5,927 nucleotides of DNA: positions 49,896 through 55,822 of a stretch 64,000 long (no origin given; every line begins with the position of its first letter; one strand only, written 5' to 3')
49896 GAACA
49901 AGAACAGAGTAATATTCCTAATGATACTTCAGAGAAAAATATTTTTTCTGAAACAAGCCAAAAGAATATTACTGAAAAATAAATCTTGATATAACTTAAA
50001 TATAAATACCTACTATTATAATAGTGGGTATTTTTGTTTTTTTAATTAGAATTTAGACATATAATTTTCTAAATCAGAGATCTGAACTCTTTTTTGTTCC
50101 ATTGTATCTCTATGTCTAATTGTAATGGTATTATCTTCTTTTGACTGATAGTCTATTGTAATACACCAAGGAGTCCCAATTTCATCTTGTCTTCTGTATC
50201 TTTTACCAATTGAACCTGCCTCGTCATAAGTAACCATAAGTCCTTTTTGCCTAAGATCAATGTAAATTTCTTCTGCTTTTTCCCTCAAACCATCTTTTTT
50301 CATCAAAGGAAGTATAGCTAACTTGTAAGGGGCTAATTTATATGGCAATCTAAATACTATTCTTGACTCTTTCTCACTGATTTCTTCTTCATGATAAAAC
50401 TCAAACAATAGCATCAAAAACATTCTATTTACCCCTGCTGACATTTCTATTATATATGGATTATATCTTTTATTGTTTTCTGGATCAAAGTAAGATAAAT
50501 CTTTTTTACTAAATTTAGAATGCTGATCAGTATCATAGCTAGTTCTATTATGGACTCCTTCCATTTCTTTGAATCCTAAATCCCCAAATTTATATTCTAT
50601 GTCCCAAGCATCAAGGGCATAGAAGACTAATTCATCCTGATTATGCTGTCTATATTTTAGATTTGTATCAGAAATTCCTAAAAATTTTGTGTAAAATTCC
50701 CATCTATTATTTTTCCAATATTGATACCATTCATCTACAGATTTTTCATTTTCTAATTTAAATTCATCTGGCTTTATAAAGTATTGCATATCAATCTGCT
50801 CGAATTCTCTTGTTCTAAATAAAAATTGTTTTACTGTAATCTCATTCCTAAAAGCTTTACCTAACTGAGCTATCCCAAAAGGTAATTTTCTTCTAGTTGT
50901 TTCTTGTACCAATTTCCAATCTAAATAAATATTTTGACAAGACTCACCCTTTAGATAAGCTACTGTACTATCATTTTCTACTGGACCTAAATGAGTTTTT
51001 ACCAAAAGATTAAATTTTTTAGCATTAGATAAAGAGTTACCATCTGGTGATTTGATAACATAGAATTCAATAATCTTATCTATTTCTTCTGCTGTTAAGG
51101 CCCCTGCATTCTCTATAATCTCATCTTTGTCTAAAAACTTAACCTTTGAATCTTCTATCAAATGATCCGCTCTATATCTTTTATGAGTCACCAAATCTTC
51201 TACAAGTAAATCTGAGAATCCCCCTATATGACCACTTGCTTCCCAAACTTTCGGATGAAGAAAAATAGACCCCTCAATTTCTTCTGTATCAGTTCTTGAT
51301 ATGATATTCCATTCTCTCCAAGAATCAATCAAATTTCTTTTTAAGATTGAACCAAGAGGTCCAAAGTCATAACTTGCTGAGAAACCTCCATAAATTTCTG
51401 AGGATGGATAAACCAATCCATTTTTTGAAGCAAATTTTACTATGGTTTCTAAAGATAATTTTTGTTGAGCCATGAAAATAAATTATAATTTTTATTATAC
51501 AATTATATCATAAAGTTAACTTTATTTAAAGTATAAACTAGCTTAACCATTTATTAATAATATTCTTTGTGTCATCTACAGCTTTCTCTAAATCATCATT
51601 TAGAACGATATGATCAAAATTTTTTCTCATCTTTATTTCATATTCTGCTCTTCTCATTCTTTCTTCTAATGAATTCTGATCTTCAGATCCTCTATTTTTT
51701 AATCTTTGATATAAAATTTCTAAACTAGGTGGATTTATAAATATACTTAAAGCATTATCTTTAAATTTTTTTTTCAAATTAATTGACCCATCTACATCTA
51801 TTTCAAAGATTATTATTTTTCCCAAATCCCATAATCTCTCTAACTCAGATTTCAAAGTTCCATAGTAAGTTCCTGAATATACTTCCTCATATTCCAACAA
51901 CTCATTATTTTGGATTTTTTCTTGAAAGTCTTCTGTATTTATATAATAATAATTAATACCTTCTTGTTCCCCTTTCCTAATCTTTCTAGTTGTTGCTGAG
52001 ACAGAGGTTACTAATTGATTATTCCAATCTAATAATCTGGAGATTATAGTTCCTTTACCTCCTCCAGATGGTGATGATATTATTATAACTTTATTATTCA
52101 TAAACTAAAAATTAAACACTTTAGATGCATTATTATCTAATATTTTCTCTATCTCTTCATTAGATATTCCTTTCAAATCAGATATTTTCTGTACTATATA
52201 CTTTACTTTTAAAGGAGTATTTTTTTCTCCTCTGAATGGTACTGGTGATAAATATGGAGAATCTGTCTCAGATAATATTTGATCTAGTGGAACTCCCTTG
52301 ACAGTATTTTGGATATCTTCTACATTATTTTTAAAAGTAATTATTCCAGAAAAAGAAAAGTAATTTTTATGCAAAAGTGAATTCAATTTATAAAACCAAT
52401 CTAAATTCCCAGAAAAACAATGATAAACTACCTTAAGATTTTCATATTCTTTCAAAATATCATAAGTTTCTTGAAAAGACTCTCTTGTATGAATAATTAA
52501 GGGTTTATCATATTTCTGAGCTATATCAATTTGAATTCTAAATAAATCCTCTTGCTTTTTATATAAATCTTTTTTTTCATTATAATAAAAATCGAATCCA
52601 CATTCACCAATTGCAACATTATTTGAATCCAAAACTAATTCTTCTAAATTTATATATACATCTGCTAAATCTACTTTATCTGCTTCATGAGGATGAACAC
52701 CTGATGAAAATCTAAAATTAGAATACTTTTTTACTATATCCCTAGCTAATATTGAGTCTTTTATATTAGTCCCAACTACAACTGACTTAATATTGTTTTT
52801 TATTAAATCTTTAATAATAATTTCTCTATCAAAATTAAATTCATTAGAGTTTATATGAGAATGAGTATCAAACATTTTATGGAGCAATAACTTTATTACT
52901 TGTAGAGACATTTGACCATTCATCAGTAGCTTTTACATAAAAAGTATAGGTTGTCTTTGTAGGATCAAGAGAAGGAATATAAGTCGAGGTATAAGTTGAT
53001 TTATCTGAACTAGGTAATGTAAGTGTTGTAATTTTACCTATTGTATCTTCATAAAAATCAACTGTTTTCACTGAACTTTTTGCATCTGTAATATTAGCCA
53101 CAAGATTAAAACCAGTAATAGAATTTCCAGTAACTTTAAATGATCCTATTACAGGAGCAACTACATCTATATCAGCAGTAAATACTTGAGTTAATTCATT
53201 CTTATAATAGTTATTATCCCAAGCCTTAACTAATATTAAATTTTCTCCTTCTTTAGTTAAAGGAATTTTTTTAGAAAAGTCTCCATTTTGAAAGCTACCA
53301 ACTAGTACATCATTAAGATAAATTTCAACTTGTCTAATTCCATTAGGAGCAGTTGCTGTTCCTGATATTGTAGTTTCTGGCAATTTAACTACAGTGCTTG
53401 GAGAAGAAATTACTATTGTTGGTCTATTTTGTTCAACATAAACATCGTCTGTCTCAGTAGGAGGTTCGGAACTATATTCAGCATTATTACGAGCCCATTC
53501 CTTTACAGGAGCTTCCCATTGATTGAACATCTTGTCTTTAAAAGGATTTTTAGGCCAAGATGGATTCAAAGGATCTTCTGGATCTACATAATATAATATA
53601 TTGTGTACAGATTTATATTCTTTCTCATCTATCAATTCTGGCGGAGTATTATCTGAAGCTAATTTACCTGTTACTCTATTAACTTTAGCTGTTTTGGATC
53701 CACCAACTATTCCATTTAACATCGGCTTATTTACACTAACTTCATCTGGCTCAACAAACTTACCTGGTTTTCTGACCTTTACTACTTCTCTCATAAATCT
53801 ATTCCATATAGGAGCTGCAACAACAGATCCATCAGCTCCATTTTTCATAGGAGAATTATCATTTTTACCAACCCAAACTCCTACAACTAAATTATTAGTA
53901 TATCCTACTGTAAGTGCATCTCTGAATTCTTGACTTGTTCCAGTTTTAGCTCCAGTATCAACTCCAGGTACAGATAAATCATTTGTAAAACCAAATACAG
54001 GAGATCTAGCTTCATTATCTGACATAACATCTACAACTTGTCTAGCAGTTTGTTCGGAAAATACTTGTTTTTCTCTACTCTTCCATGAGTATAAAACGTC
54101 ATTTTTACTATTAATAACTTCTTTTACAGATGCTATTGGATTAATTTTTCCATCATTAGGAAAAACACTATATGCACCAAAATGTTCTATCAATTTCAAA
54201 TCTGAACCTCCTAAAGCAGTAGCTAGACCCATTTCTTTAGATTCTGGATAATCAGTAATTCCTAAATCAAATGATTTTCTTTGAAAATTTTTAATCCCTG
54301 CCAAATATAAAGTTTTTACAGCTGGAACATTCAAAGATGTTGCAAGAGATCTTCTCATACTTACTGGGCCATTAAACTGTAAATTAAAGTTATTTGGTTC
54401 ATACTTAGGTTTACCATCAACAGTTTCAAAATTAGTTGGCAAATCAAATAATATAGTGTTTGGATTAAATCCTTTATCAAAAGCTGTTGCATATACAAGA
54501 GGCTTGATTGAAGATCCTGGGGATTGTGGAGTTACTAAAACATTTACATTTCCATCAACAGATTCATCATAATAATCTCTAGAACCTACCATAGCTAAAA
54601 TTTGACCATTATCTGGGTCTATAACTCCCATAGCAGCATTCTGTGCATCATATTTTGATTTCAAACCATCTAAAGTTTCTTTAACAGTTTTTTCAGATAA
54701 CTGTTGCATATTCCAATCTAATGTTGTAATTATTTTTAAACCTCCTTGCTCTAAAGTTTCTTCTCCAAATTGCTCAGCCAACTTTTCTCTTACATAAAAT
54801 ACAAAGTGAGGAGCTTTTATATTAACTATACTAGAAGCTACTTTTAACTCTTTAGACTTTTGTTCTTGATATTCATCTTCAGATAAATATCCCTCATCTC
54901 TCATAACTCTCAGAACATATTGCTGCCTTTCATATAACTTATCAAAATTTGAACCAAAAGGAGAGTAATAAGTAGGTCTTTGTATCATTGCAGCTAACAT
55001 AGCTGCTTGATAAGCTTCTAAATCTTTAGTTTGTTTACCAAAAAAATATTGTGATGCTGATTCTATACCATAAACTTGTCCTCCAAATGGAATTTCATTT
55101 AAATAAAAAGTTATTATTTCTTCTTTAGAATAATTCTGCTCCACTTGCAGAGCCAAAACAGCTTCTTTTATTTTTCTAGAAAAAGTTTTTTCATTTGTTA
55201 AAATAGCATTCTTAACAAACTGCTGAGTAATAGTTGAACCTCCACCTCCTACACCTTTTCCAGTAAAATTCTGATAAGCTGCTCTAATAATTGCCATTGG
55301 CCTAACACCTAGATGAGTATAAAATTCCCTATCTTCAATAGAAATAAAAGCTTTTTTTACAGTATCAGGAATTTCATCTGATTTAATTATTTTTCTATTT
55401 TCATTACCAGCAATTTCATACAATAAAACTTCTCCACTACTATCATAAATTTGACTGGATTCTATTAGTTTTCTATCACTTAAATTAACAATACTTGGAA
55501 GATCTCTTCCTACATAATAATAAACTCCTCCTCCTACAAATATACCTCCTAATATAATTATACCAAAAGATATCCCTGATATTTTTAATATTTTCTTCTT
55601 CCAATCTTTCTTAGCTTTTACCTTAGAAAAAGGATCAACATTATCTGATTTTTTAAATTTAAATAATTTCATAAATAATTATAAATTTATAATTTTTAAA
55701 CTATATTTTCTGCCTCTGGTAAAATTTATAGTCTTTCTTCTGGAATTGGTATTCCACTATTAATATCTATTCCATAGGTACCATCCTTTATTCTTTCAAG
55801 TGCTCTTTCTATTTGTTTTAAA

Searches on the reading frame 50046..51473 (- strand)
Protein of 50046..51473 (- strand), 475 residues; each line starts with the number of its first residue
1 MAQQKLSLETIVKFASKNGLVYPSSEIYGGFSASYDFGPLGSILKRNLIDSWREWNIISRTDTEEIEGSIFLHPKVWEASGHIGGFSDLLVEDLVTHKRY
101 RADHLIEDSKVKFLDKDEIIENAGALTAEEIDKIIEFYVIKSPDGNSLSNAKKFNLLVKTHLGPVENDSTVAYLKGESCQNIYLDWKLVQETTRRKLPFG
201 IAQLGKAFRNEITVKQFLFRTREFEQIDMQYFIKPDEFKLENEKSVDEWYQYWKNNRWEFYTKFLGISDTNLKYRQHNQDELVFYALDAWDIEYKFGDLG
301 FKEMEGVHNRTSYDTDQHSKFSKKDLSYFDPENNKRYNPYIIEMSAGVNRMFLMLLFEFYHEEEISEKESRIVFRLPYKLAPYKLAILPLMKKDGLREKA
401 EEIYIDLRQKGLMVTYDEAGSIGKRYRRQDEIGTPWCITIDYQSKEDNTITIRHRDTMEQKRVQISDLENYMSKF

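Call 14: search_protein_families(library=pfam, proteins=[window:50046-51473:-], max_evalue=0.001)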
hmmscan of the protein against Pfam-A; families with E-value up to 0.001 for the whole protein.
window:50046-51473:- (475 aa): 2 families
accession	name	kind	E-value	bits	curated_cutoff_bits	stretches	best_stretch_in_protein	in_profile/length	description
PF03129.25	HGTP_anticodon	-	1e-22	80.5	21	1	385-473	2-92/94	Anticodon binding domain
PF00587.30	tRNA-synt_2b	-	1.2e-11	45.4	29.3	1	172-356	11-176/179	tRNA synthetase class II core domain (G, H, P, S and T)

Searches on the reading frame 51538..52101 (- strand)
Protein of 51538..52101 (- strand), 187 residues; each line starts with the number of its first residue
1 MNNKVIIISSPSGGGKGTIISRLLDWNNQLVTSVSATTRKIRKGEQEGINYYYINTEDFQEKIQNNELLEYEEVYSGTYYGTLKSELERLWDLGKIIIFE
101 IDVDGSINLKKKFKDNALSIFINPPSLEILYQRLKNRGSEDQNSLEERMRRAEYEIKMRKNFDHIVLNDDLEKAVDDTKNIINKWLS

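Call 14: search_protein_families(library=pfam, proteins=[window:51538-52101:-], max_evalue=0.001)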
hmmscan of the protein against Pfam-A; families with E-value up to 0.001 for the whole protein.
window:51538-52101:- (187 aa): 2 families
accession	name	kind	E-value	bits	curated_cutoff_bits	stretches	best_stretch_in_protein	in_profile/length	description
PF00625.27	Guanylate_kin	-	7.5e-44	150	25.2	1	3-184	2-181/182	Guanylate kinase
PF19842.5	YqeC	-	0.00059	20.5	27.6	1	13-113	6-108/145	YqeC protein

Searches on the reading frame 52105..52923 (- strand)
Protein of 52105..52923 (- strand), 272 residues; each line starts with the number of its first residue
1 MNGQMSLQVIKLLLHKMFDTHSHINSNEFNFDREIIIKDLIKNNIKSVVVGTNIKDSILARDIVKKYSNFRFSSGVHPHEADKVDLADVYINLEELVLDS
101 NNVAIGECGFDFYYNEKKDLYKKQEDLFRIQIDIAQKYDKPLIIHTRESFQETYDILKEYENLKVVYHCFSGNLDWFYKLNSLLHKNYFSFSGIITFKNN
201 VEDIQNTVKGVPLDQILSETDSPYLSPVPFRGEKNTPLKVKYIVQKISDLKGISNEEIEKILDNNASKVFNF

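Call 14: search_protein_families(library=pfam, proteins=[window:52105-52923:-], max_evalue=0.001)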
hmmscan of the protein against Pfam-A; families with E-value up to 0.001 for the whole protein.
window:52105-52923:- (272 aa): 1 family
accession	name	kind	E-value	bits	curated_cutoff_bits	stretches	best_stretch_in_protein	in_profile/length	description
PF01026.27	TatD_DNase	-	4.3e-70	236.4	27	1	18-271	1-253/253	TatD related DNase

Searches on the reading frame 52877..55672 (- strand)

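Call 14: search_protein_families(library=pfam, proteins=[window:52877-55672:-], max_evalue=0.001)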
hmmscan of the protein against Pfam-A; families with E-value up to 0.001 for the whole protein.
window:52877-55672:- (931 aa): 4 families
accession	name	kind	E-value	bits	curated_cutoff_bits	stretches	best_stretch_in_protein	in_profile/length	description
PF00912.28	Transgly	-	1.8e-62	210.4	27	1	84-257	5-177/178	Transglycosylase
PF00905.27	Transpeptidase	-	7e-24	85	22.1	1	348-627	3-298/299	Penicillin binding protein transpeptidase domain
PF17957.7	Big_7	-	1.5e-08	35.6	24.1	1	751-803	1-56/70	Bacterial Ig domain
PF09716.15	ETRAMP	-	0.0003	21.2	29.1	1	8-53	33-78/81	Malarial early transcribed membrane protein (ETRAMP)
